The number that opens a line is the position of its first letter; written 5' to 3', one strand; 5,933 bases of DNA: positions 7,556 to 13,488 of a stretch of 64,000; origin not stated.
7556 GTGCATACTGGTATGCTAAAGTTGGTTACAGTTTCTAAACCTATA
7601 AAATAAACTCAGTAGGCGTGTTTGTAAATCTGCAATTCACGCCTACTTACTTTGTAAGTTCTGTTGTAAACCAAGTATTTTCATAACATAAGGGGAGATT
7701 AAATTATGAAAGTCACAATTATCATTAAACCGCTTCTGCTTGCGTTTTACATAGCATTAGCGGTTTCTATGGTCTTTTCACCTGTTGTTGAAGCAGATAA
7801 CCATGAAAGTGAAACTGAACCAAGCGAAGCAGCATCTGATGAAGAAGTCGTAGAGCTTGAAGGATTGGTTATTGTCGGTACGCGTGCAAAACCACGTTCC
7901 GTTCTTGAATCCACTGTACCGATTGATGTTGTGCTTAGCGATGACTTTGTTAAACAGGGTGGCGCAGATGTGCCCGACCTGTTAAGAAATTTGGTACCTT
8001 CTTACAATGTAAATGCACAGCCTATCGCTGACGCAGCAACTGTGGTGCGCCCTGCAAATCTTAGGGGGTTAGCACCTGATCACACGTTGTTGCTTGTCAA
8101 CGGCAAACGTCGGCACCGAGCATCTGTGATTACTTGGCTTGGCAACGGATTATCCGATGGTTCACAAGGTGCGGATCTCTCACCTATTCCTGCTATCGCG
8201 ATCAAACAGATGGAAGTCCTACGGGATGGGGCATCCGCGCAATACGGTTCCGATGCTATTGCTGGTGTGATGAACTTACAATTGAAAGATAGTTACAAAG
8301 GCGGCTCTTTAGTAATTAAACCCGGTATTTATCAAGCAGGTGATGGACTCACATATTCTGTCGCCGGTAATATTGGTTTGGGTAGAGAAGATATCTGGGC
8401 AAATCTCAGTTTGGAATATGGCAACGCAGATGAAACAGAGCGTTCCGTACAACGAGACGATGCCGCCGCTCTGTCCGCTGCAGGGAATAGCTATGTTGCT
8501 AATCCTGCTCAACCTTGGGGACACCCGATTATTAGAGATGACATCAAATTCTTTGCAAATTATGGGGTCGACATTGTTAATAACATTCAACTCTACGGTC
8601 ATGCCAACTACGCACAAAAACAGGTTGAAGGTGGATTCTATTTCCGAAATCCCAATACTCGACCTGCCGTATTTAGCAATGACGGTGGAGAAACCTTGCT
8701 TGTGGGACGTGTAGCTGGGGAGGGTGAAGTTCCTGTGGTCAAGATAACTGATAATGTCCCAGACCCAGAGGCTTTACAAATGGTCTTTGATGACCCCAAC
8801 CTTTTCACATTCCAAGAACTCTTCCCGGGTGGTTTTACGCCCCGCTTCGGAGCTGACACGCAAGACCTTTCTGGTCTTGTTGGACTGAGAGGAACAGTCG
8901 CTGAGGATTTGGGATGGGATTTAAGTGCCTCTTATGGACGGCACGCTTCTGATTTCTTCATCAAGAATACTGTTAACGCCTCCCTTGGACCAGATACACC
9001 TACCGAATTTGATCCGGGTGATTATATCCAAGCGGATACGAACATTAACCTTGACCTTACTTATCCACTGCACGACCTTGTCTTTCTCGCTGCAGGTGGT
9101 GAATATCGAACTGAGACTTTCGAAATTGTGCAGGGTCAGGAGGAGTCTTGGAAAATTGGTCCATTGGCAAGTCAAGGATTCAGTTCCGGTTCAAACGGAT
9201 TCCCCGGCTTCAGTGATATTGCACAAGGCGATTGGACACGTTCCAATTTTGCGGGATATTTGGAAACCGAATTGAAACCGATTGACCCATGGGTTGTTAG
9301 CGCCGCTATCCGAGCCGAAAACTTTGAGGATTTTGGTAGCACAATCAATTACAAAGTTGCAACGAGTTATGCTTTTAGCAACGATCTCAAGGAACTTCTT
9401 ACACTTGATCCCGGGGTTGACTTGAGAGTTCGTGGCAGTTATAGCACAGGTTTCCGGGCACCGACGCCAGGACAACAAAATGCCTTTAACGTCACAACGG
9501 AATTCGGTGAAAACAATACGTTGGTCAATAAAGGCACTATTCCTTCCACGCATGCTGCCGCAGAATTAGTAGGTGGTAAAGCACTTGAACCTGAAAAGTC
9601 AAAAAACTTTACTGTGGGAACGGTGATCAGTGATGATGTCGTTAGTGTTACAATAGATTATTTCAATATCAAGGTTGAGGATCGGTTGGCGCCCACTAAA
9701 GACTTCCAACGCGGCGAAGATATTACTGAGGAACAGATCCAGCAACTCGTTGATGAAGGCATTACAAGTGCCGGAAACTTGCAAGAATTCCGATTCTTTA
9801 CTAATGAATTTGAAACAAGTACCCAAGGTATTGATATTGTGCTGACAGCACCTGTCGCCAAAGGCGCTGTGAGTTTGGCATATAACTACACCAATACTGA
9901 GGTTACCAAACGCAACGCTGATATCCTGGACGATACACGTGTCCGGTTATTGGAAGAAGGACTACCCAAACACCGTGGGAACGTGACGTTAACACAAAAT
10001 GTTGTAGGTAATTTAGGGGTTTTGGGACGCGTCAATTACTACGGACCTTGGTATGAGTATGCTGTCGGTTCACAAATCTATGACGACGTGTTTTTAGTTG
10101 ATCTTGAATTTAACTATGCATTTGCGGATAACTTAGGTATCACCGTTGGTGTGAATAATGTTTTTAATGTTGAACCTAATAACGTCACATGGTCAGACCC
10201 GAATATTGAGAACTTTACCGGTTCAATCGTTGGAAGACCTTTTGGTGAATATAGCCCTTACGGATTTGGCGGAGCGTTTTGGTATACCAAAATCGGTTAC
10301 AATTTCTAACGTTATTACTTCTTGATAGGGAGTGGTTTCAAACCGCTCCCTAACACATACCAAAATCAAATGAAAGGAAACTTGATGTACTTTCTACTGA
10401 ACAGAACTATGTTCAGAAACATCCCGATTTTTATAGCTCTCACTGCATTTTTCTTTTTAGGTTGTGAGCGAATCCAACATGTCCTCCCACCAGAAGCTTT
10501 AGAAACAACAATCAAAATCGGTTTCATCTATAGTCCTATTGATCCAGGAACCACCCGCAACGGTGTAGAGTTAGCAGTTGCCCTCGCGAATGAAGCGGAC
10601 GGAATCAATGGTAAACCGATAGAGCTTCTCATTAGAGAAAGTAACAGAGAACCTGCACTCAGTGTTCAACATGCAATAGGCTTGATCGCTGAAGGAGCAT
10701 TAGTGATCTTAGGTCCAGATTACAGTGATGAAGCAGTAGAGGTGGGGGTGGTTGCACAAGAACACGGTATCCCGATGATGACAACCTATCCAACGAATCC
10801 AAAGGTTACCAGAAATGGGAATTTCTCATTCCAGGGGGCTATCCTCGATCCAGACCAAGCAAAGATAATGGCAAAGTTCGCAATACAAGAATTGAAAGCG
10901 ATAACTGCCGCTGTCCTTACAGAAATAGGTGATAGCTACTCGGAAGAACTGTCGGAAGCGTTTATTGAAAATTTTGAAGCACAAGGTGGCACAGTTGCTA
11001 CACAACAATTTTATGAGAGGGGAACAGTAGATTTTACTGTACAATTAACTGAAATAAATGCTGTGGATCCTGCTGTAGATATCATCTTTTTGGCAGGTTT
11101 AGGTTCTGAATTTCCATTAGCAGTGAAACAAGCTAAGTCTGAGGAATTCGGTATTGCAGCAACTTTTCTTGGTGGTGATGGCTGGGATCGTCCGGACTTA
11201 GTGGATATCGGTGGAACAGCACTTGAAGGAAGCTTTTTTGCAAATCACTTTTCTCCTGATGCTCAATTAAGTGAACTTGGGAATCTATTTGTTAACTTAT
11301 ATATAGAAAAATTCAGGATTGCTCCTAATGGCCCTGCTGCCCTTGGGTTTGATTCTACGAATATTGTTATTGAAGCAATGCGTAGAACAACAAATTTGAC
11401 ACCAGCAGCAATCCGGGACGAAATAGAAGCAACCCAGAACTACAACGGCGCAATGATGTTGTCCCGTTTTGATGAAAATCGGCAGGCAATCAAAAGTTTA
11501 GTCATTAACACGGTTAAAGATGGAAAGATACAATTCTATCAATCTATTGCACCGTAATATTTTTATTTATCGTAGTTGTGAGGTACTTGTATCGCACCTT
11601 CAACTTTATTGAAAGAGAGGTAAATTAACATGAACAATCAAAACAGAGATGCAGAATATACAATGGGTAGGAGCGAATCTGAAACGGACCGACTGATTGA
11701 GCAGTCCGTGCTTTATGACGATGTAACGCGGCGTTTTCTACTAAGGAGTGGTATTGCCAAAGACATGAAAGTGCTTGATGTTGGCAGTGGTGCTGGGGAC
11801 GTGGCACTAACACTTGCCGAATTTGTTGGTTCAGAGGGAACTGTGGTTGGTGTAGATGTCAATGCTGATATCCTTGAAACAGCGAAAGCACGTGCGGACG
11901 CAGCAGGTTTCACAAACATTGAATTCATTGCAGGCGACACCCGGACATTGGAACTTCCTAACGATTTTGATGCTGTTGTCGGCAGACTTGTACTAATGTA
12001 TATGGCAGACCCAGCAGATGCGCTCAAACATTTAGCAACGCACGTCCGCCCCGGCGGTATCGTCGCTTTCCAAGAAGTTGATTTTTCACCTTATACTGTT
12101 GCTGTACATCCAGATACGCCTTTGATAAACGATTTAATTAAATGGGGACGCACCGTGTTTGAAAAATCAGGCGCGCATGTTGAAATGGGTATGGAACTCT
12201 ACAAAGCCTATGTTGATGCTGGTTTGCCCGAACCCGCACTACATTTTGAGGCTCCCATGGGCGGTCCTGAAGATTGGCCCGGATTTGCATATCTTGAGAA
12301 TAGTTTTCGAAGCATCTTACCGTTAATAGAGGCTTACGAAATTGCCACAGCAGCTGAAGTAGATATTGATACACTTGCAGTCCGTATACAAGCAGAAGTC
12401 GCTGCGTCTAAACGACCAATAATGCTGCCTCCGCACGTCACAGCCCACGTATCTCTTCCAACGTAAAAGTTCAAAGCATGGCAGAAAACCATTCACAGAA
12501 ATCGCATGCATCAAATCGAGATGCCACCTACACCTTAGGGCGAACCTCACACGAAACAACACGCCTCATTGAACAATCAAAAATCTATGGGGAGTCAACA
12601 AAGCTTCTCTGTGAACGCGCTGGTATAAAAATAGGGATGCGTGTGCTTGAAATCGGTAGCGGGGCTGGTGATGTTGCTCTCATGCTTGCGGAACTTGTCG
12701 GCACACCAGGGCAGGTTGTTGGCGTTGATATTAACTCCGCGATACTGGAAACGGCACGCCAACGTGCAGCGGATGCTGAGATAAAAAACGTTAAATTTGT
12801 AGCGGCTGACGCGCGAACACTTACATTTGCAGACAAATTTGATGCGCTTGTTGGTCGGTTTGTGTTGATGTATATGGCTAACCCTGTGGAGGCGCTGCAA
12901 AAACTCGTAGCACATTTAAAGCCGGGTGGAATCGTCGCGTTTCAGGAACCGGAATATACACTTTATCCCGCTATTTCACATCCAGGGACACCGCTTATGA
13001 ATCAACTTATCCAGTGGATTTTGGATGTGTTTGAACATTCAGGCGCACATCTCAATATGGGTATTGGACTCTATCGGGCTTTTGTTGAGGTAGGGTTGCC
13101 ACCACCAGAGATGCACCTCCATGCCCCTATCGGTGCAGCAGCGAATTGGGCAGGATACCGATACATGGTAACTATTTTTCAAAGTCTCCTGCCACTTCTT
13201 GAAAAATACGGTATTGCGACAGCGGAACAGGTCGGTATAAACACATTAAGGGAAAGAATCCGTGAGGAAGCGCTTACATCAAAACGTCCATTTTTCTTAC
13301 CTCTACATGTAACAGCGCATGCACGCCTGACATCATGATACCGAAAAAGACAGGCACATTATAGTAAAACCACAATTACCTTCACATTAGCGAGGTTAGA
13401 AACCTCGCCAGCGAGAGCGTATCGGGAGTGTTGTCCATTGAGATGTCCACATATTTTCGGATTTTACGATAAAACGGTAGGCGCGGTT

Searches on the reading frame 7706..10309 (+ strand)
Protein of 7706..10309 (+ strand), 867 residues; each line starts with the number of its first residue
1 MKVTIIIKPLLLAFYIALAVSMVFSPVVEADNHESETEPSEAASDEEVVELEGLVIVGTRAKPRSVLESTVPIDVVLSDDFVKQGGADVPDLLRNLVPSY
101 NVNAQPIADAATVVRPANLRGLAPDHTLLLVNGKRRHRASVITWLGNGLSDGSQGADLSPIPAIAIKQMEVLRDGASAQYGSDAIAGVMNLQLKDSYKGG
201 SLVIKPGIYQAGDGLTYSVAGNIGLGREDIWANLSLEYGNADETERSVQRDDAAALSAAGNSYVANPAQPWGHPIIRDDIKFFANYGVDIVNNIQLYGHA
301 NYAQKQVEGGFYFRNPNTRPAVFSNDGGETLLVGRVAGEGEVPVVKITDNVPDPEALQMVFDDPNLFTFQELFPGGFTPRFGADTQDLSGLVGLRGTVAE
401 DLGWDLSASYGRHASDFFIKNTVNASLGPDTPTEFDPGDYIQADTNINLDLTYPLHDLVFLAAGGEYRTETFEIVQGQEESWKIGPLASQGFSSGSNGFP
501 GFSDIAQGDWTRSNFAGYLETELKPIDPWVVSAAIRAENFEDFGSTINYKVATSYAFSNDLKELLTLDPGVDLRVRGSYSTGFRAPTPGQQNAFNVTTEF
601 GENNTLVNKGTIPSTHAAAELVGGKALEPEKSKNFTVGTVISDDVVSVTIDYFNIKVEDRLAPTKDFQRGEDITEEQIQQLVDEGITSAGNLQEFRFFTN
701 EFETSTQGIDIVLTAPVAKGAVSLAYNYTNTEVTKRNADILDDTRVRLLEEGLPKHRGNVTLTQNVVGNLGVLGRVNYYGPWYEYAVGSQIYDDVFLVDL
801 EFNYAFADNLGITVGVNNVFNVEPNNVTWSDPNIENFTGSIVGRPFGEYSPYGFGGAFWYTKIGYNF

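Call 7: search_protein_families(library=pfam, proteins=[window:7706-10309:+])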
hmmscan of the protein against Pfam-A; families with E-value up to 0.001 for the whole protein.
window:7706-10309:+ (867 aa): 2 families
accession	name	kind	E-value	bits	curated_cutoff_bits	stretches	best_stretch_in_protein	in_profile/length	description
PF00593.30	TonB_dep_Rec_b-barrel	-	2.6e-35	123.6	27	1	378-819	52-436/436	TonB dependent receptor-like, beta-barrel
PF07715.20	Plug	-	1.5e-17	64.5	23.9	1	67-188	3-107/107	TonB-dependent Receptor Plug Domain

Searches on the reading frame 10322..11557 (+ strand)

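Call 7: search_protein_families(library=pfam, proteins=[window:10322-11557:+])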
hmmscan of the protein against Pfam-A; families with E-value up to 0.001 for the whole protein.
window:10322-11557:+ (411 aa): 3 families
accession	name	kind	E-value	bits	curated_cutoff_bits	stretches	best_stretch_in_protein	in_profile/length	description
PF13458.12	Peripla_BP_6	-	3.7e-44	152.2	31.7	1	77-401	20-342/343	Periplasmic binding protein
PF01094.35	ANF_receptor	-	1.5e-09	37.8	25.4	1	80-245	4-173/353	Receptor family ligand binding region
PF13433.12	Peripla_BP_5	-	8.2e-06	25.6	27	1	77-402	19-341/363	Periplasmic binding protein domain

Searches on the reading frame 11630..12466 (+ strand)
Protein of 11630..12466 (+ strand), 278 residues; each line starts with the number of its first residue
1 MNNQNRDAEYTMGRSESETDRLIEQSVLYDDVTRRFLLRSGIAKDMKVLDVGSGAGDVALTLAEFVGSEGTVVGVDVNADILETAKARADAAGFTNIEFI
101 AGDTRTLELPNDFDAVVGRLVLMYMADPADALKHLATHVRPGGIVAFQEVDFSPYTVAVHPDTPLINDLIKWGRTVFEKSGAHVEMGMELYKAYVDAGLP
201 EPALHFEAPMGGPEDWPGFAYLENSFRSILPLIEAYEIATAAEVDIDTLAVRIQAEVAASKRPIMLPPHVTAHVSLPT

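Call 7: search_protein_families(library=pfam, proteins=[window:11630-12466:+])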
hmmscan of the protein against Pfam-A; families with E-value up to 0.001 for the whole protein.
window:11630-12466:+ (278 aa): 14 families
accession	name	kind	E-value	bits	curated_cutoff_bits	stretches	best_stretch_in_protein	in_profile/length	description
PF13847.12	Methyltransf_31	-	9.6e-24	84.2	27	1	43-151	2-113/145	Methyltransferase domain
PF13649.12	Methyltransf_25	-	2.8e-19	70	27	1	48-143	1-97/97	Methyltransferase domain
PF01209.24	Ubie_methyltran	-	1.3e-17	64.4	20.1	1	41-149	44-153/233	ubiE/COQ5 methyltransferase family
PF08241.18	Methyltransf_11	-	5e-17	62.8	21.2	1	49-147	1-95/95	Methyltransferase domain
PF08242.18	Methyltransf_12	-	9.4e-15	55.6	30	1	49-145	1-98/98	Methyltransferase domain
PF13489.12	Methyltransf_23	-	7.7e-13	48.9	27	1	30-151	10-120/164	Methyltransferase domain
PF01135.25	PCMT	-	1.3e-10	41.8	20.3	1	39-105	70-134/210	Protein-L-isoaspartate(D-aspartate) O-methyltransferase (PCMT)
PF05175.20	MTS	-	6.3e-07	29.6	23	1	36-117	22-103/170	Methyltransferase small domain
PF13679.12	Methyltransf_32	-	1.8e-05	25.2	27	1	44-113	25-102/143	Methyltransferase domain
PF02390.23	Methyltransf_4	-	1.8e-05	24.7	24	1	47-114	4-69/173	Putative methyltransferase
PF01728.25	FtsJ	-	2.3e-05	24.9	24.1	1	41-129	17-100/181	FtsJ-like methyltransferase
PF03848.20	TehB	-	0.00013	21.9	20.4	1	42-148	28-136/193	Tellurite resistance protein TehB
PF05401.17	NodS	-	0.0003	21.1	24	1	46-129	45-123/201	Nodulation protein S (NodS)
PF00891.24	Methyltransf_2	-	0.00075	19.3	22.3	1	45-145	63-162/210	O-methyltransferase domain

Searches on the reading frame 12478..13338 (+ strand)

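Call 7: search_protein_families(library=pfam, proteins=[window:12478-13338:+])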
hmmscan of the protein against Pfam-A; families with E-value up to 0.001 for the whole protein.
window:12478-13338:+ (286 aa): 13 families
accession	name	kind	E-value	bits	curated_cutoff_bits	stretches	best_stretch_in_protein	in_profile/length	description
PF13847.12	Methyltransf_31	-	6.7e-25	87.9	27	1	52-159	3-113/145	Methyltransferase domain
PF13649.12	Methyltransf_25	-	6.8e-21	75.2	27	1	56-151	1-97/97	Methyltransferase domain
PF08241.18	Methyltransf_11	-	9.5e-19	68.3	21.2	1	57-155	1-95/95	Methyltransferase domain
PF08242.18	Methyltransf_12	-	1.3e-17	64.8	30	1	57-153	1-98/98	Methyltransferase domain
PF01209.24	Ubie_methyltran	-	2.6e-17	63.4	20.1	1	45-157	40-153/233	ubiE/COQ5 methyltransferase family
PF13489.12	Methyltransf_23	-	7.9e-14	52.1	27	1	50-187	20-139/164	Methyltransferase domain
PF01135.25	PCMT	-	1.9e-12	47.8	20.3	1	26-153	51-169/210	Protein-L-isoaspartate(D-aspartate) O-methyltransferase (PCMT)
PF05175.20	MTS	-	1.1e-06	28.8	23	1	40-125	19-103/170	Methyltransferase small domain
PF05401.17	NodS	-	7.1e-06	26.4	24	1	54-157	45-146/201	Nodulation protein S (NodS)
PF02390.23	Methyltransf_4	-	2e-05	24.6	24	1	56-115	5-64/173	Putative methyltransferase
PF02353.26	CMAS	-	2.8e-05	24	27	1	41-153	51-162/273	Mycolic acid cyclopropane synthetase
PF08704.16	GCD14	-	4.2e-05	23.8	26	1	37-150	25-139/247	tRNA methyltransferase complex GCD14 subunit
PF01739.24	CheR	-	5.1e-05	23.2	27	0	103-153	118-171/195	CheR methyltransferase, SAM binding domain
